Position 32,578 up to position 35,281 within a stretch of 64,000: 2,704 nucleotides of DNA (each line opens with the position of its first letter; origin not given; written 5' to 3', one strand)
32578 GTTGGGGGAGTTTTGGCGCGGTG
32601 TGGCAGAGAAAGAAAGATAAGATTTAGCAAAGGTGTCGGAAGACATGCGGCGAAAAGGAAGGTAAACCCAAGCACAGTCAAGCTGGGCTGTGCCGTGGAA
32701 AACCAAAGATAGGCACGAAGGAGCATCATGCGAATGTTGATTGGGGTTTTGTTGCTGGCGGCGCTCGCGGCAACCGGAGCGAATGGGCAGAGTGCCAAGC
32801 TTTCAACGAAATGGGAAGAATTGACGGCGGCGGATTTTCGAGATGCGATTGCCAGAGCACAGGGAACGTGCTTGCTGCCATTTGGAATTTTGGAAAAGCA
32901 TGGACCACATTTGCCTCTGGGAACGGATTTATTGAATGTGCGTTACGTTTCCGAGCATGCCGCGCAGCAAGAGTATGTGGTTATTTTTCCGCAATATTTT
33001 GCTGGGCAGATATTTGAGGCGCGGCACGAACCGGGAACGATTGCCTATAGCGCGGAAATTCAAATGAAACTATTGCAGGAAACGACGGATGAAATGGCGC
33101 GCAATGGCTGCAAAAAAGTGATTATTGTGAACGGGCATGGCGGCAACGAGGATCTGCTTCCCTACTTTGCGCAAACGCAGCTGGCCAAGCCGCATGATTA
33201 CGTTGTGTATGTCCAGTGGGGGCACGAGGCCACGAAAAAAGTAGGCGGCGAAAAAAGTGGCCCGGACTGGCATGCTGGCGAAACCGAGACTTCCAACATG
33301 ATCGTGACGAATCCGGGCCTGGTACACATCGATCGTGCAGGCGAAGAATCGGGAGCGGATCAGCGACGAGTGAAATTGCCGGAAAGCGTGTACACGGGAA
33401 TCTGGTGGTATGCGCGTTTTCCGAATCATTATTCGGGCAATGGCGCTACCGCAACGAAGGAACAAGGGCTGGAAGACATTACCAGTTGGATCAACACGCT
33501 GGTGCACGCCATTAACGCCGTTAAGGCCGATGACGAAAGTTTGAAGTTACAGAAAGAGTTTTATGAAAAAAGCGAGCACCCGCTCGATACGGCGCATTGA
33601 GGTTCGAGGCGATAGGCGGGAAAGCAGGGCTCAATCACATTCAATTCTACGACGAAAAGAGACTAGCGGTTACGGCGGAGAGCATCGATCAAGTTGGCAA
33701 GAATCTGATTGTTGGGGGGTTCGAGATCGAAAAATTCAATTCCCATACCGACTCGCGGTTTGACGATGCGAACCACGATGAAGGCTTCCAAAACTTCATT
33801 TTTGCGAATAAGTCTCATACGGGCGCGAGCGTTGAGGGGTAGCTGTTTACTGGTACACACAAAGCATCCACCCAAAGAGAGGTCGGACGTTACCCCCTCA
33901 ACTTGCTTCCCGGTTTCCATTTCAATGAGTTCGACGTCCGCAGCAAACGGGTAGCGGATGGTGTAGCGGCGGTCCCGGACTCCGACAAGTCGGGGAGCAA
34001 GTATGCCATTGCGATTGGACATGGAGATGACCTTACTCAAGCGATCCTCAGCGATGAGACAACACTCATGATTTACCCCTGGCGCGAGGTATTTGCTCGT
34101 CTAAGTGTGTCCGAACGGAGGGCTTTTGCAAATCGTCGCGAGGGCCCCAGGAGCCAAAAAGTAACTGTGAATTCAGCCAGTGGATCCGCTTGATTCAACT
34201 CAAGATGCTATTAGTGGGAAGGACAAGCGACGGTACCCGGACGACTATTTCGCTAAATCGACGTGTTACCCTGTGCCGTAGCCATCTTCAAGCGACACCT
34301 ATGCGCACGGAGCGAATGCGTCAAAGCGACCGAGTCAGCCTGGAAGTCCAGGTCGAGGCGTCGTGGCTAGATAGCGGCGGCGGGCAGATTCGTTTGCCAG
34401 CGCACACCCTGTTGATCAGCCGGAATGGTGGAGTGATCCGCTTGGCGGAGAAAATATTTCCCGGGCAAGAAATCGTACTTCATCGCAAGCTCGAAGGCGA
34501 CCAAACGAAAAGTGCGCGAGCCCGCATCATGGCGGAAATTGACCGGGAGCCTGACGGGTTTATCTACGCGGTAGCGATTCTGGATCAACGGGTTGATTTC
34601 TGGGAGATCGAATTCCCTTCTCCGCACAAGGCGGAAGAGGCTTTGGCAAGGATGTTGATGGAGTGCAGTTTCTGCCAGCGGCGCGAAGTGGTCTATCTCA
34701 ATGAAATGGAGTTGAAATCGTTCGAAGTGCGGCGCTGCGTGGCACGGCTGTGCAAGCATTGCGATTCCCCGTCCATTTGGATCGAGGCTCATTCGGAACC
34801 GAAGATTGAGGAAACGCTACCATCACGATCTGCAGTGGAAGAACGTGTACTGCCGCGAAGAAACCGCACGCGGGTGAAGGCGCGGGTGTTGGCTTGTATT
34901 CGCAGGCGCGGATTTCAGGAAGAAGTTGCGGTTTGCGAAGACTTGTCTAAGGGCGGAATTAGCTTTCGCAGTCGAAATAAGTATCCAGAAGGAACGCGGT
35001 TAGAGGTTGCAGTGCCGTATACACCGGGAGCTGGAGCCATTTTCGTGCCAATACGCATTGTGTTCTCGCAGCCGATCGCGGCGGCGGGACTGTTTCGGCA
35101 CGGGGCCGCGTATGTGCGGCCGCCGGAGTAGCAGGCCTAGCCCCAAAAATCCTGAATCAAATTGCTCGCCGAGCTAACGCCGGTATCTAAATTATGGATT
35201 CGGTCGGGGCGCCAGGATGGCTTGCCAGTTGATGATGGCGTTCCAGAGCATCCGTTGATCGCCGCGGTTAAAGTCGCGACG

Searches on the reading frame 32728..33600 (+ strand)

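Call 33: search_protein_families(library=pfam, proteins=[window:32728-33600:+])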
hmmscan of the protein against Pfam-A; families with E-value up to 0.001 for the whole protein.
window:32728-33600:+ (290 aa): 1 family
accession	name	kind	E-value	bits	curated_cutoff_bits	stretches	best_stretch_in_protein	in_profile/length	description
PF02633.19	Creatininase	-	1.5e-48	165.8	31.3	1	30-262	1-238/238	Creatinine amidohydrolase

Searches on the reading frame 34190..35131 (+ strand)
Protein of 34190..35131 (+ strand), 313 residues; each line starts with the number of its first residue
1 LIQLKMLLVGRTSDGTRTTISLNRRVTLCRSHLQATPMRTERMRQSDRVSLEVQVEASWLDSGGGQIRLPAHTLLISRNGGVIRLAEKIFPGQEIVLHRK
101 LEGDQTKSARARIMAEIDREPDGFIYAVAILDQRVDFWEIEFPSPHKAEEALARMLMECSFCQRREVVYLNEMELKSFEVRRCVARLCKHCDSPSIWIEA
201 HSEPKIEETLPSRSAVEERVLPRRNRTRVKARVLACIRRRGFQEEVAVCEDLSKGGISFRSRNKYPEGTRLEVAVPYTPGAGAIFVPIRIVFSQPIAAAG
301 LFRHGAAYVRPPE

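Call 33: search_protein_families(library=pfam, proteins=[window:34190-35131:+])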
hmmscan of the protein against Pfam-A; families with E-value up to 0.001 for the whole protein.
window:34190-35131:+ (313 aa): 1 family
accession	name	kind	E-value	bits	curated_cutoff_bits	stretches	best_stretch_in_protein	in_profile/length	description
PF07238.19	PilZ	-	4.3e-13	49.9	22.5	1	223-296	2-75/102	PilZ domain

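Call 55: search_protein_families(library=ncbifam, proteins=[window:34190-35131:+], max_evalue=0.001)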
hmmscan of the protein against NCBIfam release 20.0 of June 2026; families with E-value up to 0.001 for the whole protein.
window:34190-35131:+ (313 aa): 1 family
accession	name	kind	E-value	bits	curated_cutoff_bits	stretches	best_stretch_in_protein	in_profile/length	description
TIGR02266.1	gmx_TIGR02266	paralog_domain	0.00024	21.2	68.7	0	248-275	20-47/96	TIGR02266 family protein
